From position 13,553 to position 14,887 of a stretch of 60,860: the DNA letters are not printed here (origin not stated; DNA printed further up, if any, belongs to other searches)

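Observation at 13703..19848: Double methyltransferase (class I SAM MTase plus VP39-like 2'-O-MTase) next to the tri-functional capping enzyme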

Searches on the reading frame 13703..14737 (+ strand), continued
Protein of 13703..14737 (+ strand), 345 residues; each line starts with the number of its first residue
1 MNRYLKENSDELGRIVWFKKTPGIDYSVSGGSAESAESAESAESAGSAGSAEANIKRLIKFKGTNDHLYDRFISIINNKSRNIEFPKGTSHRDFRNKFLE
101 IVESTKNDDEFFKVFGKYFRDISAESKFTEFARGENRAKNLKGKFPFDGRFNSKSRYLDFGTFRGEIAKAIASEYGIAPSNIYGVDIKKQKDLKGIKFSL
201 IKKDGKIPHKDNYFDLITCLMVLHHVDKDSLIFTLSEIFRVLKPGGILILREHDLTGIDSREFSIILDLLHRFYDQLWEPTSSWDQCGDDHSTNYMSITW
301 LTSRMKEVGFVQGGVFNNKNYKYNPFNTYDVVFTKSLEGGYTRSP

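Call 65: search_protein_families(library=ncbifam, proteins=[window:13703-14737:+, P0014, P0018, P0025, P0021], max_evalue=0.01)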
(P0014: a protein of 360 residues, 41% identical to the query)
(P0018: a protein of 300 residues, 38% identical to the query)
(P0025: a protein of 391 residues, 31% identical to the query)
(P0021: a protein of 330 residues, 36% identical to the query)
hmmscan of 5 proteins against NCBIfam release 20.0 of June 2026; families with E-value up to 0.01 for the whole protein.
window:13703-14737:+ (345 aa): 18 families
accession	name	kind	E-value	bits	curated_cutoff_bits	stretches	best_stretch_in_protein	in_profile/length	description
NF045667.1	MTase_DVU1556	equivalog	6.8e-07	28.9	155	1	150-256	19-123/213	DVU_1556 family methyltransferase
NF001240.0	PRK00216.1-1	equivalog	1.6e-05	24.1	378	1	203-253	123-171/251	bifunctional demethylmenaquinone methyltransferase/2-methoxy-6-polyprenyl-1,4-benzoquinol methylase UbiE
NF043040.1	corrin_prot_MT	hypoth_equivalog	7.8e-05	22.2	180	1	210-250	107-147/216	corrinoid protein-associated methyltransferase CpaM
NF001243.0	PRK00216.1-4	equivalog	0.00012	21.5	235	1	181-251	83-152/237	demethylmenaquinone methyltransferase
NF041537.1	ArsM_AhpD_UU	exception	0.00021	20.2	510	1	188-264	121-194/345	arsenite methyltransferase/AhpD domain selenoprotein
TIGR02752.1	MenG_heptapren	equivalog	0.00042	19.9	419.85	1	181-251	81-150/231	demethylmenaquinone methyltransferase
NF038261.1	rhodoquin_RquA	equivalog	0.00048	19.9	175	1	160-252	60-155/218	rhodoquinone biosynthesis methyltransferase RquA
TIGR01983.1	UbiG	equivalog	0.00058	19.2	102.95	1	188-250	91-151/228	bifunctional 2-polyprenyl-6-hydroxyphenol methylase/3-demethylubiquinol 3-O-methyltransferase UbiG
TIGR02072.1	BioC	equivalog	0.0006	19.7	184.95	1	154-250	35-132/244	malonyl-ACP O-methyltransferase BioC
TIGR01934.1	MenG_MenH_UbiE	subfamily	0.0006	19.2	158.35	1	157-252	43-143/223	ubiquinone/menaquinone biosynthesis methyltransferase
NF041536.1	ArsM_DUF2284_UU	exception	0.0011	17.5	575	1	190-257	123-187/459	arsenite methyltransferase/DUF2284 domain selenoprotein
NF001241.0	PRK00216.1-2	equivalog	0.0014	18.3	327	1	203-253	101-150/231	demethylmenaquinone methyltransferase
NF041675.1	sarc_dimgly_tmase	equivalog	0.0022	17.9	550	1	154-252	67-171/278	sarcosine/dimethylglycine N-methyltransferase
NF045649.1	2X_seleno_MduS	exception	0.0023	16.9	380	1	206-249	102-146/338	methyltransferase domain-containing selenoprotein MduS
NF040538.1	methyl_ArsM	equivalog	0.0025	17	500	1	210-250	168-208/356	arsinothricin biosynthesis methyltransferase ArsM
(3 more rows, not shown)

P0014 (360 aa): 22 families
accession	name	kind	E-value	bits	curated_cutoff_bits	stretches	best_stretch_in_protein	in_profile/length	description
NF001243.0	PRK00216.1-4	equivalog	1e-06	28.3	235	1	203-275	82-151/237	demethylmenaquinone methyltransferase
TIGR02752.1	MenG_heptapren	equivalog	1.9e-05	24.3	419.85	1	198-275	75-149/231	demethylmenaquinone methyltransferase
NF045667.1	MTase_DVU1556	equivalog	2e-05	24.2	155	1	183-277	26-121/213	DVU_1556 family methyltransferase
TIGR01934.1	MenG_MenH_UbiE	subfamily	7.1e-05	22.2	158.35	1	218-298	86-161/223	ubiquinone/menaquinone biosynthesis methyltransferase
NF038261.1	rhodoquin_RquA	equivalog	7.7e-05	22.5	175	1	204-278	78-156/218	rhodoquinone biosynthesis methyltransferase RquA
NF004452.0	PRK05785.1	equivalog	7.9e-05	22.2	207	1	138-268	8-138/228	hypothetical protein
NF001241.0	PRK00216.1-2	equivalog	0.00012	21.8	327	1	221-278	95-150/231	demethylmenaquinone methyltransferase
NF043040.1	corrin_prot_MT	hypoth_equivalog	0.00018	21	180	1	235-276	107-148/216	corrinoid protein-associated methyltransferase CpaM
NF001244.0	PRK00216.1-5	equivalog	0.00022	20.6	216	1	211-301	91-176/236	bifunctional demethylmenaquinone methyltransferase/2-methoxy-6-polyprenyl-1,4-benzoquinol methylase UbiE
NF045649.1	2X_seleno_MduS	exception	0.00024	20.2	380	1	232-286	103-155/338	methyltransferase domain-containing selenoprotein MduS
NF008300.0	PRK11088.1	equivalog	0.00027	20.5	303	1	182-275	88-179/272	23S rRNA (guanine(745)-N(1))-methyltransferase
TIGR02072.1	BioC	equivalog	0.00039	20.3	184.95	1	167-275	24-132/244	malonyl-ACP O-methyltransferase BioC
NF001240.0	PRK00216.1-1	equivalog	0.00047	19.3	378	1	221-298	116-188/251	bifunctional demethylmenaquinone methyltransferase/2-methoxy-6-polyprenyl-1,4-benzoquinol methylase UbiE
NF001242.0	PRK00216.1-3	equivalog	0.00065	19.2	351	1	221-298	123-195/258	bifunctional demethylmenaquinone methyltransferase/2-methoxy-6-polyprenyl-1,4-benzoquinol methylase UbiE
NF041536.1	ArsM_DUF2284_UU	exception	0.00088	17.7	575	1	216-278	123-183/459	arsenite methyltransferase/DUF2284 domain selenoprotein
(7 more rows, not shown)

P0018 (300 aa): 28 families (the best 25 are shown)
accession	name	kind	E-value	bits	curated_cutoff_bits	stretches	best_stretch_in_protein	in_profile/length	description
NF045667.1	MTase_DVU1556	equivalog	3.9e-08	33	155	1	121-222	25-125/213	DVU_1556 family methyltransferase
TIGR01934.1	MenG_MenH_UbiE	subfamily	2.1e-07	30.5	158.35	1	114-241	35-165/223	ubiquinone/menaquinone biosynthesis methyltransferase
NF001244.0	PRK00216.1-5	equivalog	6.9e-07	28.8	216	1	114-236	44-171/236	bifunctional demethylmenaquinone methyltransferase/2-methoxy-6-polyprenyl-1,4-benzoquinol methylase UbiE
NF038261.1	rhodoquin_RquA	equivalog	7.1e-07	29.2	175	1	126-220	61-157/218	rhodoquinone biosynthesis methyltransferase RquA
NF001240.0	PRK00216.1-1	equivalog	9.8e-07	28.1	378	1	167-238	121-188/251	bifunctional demethylmenaquinone methyltransferase/2-methoxy-6-polyprenyl-1,4-benzoquinol methylase UbiE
TIGR01983.1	UbiG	equivalog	1.1e-06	28.1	102.95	1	90-235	45-170/228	bifunctional 2-polyprenyl-6-hydroxyphenol methylase/3-demethylubiquinol 3-O-methyltransferase UbiG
NF001241.0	PRK00216.1-2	equivalog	4.2e-06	26.6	327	1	158-223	91-154/231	demethylmenaquinone methyltransferase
NF040703.1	cyclopro_CfaB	exception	5.8e-06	25.3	650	1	118-218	158-265/393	C17 cyclopropane fatty acid synthase CfaB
TIGR02752.1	MenG_heptapren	equivalog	1.5e-05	24.6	419.85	1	127-218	54-151/231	demethylmenaquinone methyltransferase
NF041675.1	sarc_dimgly_tmase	equivalog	1.8e-05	24.8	550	1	70-218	16-171/278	sarcosine/dimethylglycine N-methyltransferase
NF043040.1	corrin_prot_MT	hypoth_equivalog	1.8e-05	24.2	180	1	141-217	70-148/216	corrinoid protein-associated methyltransferase CpaM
NF001243.0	PRK00216.1-4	equivalog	2.1e-05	24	235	1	123-219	52-154/237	demethylmenaquinone methyltransferase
NF052510.1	methyltran_MpqE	exception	3.1e-05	23.5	335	1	152-240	89-173/234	methyl-plastoquinone biosynthesis methyltransferase MpqE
TIGR02072.1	BioC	equivalog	4e-05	23.5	184.95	1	116-216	32-132/244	malonyl-ACP O-methyltransferase BioC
TIGR04345.1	ovoA_Cterm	equivalog_domain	0.00015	21.4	170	1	153-223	107-176/242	putative 4-mercaptohistidine N1-methyltransferase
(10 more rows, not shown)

P0025 (391 aa): 21 families
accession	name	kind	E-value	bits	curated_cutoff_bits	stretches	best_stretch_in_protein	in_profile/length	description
NF001244.0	PRK00216.1-5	equivalog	3.2e-11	43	216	1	161-285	35-156/236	bifunctional demethylmenaquinone methyltransferase/2-methoxy-6-polyprenyl-1,4-benzoquinol methylase UbiE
NF001243.0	PRK00216.1-4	equivalog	4.3e-11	42.6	235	1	160-285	33-154/237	demethylmenaquinone methyltransferase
TIGR02752.1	MenG_heptapren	equivalog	2.4e-10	40.4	419.85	1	160-285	31-152/231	demethylmenaquinone methyltransferase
TIGR01934.1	MenG_MenH_UbiE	subfamily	2.6e-10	40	158.35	1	162-287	27-146/223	ubiquinone/menaquinone biosynthesis methyltransferase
NF001240.0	PRK00216.1-1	equivalog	7.1e-10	38.4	378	1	179-286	64-172/251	bifunctional demethylmenaquinone methyltransferase/2-methoxy-6-polyprenyl-1,4-benzoquinol methylase UbiE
NF001242.0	PRK00216.1-3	equivalog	1.3e-09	37.9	351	1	169-289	61-182/258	bifunctional demethylmenaquinone methyltransferase/2-methoxy-6-polyprenyl-1,4-benzoquinol methylase UbiE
TIGR02072.1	BioC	equivalog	3.4e-07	30.3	184.95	1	158-282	14-132/244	malonyl-ACP O-methyltransferase BioC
NF045667.1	MTase_DVU1556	equivalog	3.9e-07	29.7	155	1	181-282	25-119/213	DVU_1556 family methyltransferase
NF001241.0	PRK00216.1-2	equivalog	5.5e-07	29.5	327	1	241-290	106-155/231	demethylmenaquinone methyltransferase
NF052510.1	methyltran_MpqE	exception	6e-07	29.1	335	1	170-285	38-154/234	methyl-plastoquinone biosynthesis methyltransferase MpqE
NF043040.1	corrin_prot_MT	hypoth_equivalog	2.9e-06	26.8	180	1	180-284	43-149/216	corrinoid protein-associated methyltransferase CpaM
TIGR01983.1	UbiG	equivalog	3.6e-06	26.4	102.95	1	170-282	41-151/228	bifunctional 2-polyprenyl-6-hydroxyphenol methylase/3-demethylubiquinol 3-O-methyltransferase UbiG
NF041536.1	ArsM_DUF2284_UU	exception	5.2e-05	21.8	575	1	180-284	78-182/459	arsenite methyltransferase/DUF2284 domain selenoprotein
NF041537.1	ArsM_AhpD_UU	exception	6.3e-05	21.9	510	1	180-284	78-182/345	arsenite methyltransferase/AhpD domain selenoprotein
NF004452.0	PRK05785.1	equivalog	0.00022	20.8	207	1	161-277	36-140/228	hypothetical protein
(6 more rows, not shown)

P0021 (330 aa): 32 families (the best 25 are shown)
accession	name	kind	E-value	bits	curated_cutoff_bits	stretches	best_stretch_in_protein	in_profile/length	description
NF045667.1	MTase_DVU1556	equivalog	4.9e-11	42.5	155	1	149-253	26-124/213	DVU_1556 family methyltransferase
TIGR02072.1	BioC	equivalog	6.8e-10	39.1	184.95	1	138-246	27-132/244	malonyl-ACP O-methyltransferase BioC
NF001244.0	PRK00216.1-5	equivalog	6.9e-10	38.6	216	1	138-249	41-156/236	bifunctional demethylmenaquinone methyltransferase/2-methoxy-6-polyprenyl-1,4-benzoquinol methylase UbiE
TIGR01934.1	MenG_MenH_UbiE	subfamily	8e-10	38.4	158.35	1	143-250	37-145/223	ubiquinone/menaquinone biosynthesis methyltransferase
NF001243.0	PRK00216.1-4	equivalog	4e-08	32.9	235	1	147-247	49-152/237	demethylmenaquinone methyltransferase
TIGR02752.1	MenG_heptapren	equivalog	3.7e-07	29.9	419.85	1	147-246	47-149/231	demethylmenaquinone methyltransferase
NF041536.1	ArsM_DUF2284_UU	exception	6.7e-07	28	575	1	148-252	79-186/459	arsenite methyltransferase/DUF2284 domain selenoprotein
NF008300.0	PRK11088.1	equivalog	7.2e-07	29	303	1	130-246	71-179/272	23S rRNA (guanine(745)-N(1))-methyltransferase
TIGR01983.1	UbiG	equivalog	7.4e-07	28.7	102.95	1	131-246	35-151/228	bifunctional 2-polyprenyl-6-hydroxyphenol methylase/3-demethylubiquinol 3-O-methyltransferase UbiG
NF045649.1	2X_seleno_MduS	exception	1e-06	28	380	1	138-245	34-146/338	methyltransferase domain-containing selenoprotein MduS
NF041675.1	sarc_dimgly_tmase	equivalog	1.9e-06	28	550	1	149-248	70-171/278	sarcosine/dimethylglycine N-methyltransferase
NF047649.1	MTase_UXPK_star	exception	2.9e-06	26.5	460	1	149-253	81-188/283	methyltransferase/UXPK-star double selenoprotein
NF001240.0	PRK00216.1-1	equivalog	4e-06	26.1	378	1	147-249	65-171/251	bifunctional demethylmenaquinone methyltransferase/2-methoxy-6-polyprenyl-1,4-benzoquinol methylase UbiE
TIGR00452.1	TIGR00452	equivalog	1.2e-05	24.2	275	1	138-247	110-220/316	tRNA 5-methoxyuridine(34)/uridine 5-oxyacetic acid(34) synthase CmoB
NF004452.0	PRK05785.1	equivalog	1.5e-05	24.6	207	1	118-239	24-138/228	hypothetical protein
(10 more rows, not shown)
